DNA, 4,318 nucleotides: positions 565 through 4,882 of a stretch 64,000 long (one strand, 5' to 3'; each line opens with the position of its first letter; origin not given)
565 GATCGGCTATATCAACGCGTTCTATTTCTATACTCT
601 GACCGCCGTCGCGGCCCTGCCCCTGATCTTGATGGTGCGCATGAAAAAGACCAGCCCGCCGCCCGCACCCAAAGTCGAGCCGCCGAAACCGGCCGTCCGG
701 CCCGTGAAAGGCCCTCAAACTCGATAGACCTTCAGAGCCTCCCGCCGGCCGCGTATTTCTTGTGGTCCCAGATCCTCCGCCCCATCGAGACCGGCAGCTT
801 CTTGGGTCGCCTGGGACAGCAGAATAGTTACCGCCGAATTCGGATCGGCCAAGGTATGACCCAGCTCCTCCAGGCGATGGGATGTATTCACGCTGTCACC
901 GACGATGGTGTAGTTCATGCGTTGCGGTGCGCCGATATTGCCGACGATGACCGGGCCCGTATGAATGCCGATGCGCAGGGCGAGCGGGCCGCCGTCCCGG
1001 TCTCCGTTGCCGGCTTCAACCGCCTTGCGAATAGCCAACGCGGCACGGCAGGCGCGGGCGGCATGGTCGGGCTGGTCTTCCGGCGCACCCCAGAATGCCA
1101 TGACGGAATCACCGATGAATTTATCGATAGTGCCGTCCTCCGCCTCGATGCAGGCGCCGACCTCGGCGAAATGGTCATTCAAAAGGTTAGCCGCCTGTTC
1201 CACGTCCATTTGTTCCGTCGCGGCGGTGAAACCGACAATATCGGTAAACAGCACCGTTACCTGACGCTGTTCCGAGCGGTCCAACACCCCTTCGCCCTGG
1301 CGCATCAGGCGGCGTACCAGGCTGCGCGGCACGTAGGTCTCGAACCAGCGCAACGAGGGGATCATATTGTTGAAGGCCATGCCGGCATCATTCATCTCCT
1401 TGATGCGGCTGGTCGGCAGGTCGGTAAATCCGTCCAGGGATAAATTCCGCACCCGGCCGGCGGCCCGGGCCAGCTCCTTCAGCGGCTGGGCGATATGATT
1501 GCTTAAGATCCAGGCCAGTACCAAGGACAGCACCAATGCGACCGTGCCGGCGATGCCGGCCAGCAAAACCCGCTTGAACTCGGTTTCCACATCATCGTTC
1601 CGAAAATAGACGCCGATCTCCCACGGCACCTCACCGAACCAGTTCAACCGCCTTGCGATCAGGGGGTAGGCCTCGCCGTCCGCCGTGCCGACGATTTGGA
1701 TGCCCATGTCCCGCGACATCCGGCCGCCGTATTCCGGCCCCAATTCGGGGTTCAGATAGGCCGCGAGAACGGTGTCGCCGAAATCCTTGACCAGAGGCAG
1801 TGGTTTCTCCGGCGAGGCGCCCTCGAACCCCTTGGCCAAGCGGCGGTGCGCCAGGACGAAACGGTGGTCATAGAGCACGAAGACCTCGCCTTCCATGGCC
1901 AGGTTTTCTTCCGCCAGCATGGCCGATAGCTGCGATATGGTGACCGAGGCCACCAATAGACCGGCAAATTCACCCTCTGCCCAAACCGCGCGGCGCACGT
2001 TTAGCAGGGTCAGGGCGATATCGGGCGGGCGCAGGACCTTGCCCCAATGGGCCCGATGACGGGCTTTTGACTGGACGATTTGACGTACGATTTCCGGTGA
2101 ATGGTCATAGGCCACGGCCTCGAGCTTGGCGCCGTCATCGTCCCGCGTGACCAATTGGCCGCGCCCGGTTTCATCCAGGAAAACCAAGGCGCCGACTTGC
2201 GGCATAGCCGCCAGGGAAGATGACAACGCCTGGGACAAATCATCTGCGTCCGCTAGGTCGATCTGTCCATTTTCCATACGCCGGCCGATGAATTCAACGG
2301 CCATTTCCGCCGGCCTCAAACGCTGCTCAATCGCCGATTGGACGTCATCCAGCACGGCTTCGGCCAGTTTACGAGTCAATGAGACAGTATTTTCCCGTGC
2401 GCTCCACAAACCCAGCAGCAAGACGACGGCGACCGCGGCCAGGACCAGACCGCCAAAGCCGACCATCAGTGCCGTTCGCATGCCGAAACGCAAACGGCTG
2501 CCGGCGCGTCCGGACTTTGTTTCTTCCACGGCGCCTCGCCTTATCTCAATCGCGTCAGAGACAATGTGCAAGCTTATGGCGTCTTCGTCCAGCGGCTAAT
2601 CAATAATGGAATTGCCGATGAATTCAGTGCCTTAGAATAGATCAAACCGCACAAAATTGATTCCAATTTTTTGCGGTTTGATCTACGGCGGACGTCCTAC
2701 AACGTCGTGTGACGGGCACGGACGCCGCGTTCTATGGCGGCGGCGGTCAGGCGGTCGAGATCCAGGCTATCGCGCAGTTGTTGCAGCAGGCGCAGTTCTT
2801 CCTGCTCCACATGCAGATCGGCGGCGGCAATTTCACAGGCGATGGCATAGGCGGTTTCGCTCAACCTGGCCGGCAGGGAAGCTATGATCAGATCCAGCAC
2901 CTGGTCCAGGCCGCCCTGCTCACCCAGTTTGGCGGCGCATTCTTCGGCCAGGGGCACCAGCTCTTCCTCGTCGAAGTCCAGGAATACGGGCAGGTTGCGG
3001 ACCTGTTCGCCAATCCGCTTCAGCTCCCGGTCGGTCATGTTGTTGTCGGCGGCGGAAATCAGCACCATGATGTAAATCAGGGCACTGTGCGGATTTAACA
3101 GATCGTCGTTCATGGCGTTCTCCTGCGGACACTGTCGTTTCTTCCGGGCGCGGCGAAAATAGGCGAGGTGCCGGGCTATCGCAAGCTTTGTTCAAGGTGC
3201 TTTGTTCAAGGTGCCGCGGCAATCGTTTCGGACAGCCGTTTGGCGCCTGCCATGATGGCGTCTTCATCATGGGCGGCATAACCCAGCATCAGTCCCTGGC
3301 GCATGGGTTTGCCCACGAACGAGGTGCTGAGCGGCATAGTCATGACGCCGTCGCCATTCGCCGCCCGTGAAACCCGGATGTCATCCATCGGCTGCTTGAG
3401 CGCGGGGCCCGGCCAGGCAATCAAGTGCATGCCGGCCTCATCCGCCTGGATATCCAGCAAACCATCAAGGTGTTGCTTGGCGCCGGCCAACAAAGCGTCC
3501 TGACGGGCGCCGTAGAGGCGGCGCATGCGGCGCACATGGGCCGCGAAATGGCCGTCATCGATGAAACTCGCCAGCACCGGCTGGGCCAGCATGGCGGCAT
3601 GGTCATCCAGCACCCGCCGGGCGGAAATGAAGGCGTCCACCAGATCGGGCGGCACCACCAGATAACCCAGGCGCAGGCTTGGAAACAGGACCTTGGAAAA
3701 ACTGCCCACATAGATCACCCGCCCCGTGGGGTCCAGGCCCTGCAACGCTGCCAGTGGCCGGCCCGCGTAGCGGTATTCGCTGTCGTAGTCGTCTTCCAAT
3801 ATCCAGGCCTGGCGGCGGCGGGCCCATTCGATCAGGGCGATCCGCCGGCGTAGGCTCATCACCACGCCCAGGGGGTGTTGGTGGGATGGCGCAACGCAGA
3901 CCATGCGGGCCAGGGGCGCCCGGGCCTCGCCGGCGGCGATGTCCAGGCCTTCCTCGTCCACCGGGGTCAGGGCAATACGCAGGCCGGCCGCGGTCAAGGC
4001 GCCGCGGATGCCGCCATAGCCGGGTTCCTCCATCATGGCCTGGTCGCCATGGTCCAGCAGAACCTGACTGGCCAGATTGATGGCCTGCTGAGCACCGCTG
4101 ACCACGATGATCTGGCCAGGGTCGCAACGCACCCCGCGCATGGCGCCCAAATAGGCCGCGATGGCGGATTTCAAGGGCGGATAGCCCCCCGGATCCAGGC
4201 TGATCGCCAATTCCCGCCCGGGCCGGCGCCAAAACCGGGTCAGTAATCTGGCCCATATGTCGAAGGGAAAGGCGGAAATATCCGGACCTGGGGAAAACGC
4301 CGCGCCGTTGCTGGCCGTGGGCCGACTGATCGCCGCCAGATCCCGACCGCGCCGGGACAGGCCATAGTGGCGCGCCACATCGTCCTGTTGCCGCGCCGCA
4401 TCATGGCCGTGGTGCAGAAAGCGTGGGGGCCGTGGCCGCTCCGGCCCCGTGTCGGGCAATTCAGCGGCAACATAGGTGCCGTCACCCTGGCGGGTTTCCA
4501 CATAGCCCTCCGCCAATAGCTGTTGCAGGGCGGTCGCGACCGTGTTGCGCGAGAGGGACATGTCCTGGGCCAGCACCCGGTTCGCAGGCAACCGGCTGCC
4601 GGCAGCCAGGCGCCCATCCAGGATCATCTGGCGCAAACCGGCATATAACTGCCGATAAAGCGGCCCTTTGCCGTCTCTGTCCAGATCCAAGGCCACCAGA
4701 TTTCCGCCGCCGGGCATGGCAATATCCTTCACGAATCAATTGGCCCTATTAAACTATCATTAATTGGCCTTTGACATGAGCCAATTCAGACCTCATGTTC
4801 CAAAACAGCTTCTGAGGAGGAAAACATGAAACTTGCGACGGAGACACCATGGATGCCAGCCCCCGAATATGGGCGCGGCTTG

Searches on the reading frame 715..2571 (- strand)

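Call 63: search_protein_families(library=pfam, proteins=[window:715-2571:-], max_evalue=0.00001)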
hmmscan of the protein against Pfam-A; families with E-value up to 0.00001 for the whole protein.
window:715-2571:- (618 aa): 2 families
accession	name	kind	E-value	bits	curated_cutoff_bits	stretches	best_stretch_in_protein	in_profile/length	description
PF00211.25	Guanylate_cyc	-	1.2e-26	93.9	21.9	1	434-573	5-142/183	Adenylate and Guanylate cyclase catalytic domain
PF02743.24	dCache_1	-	3.7e-06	27.1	45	0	66-252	7-198/240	Cache domain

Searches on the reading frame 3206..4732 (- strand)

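Call 63: search_protein_families(library=pfam, proteins=[window:3206-4732:-], max_evalue=0.00001)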
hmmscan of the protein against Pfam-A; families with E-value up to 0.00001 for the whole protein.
window:3206-4732:- (508 aa): 2 families
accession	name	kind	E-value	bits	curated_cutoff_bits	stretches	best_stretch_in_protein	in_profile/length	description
PF00155.27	Aminotran_1_2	-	8.7e-21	74.9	19.7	1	172-425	32-294/361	Aminotransferase class I and II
PF00392.27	GntR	-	2e-18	66.2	27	1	25-88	1-64/64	Bacterial regulatory proteins, gntR family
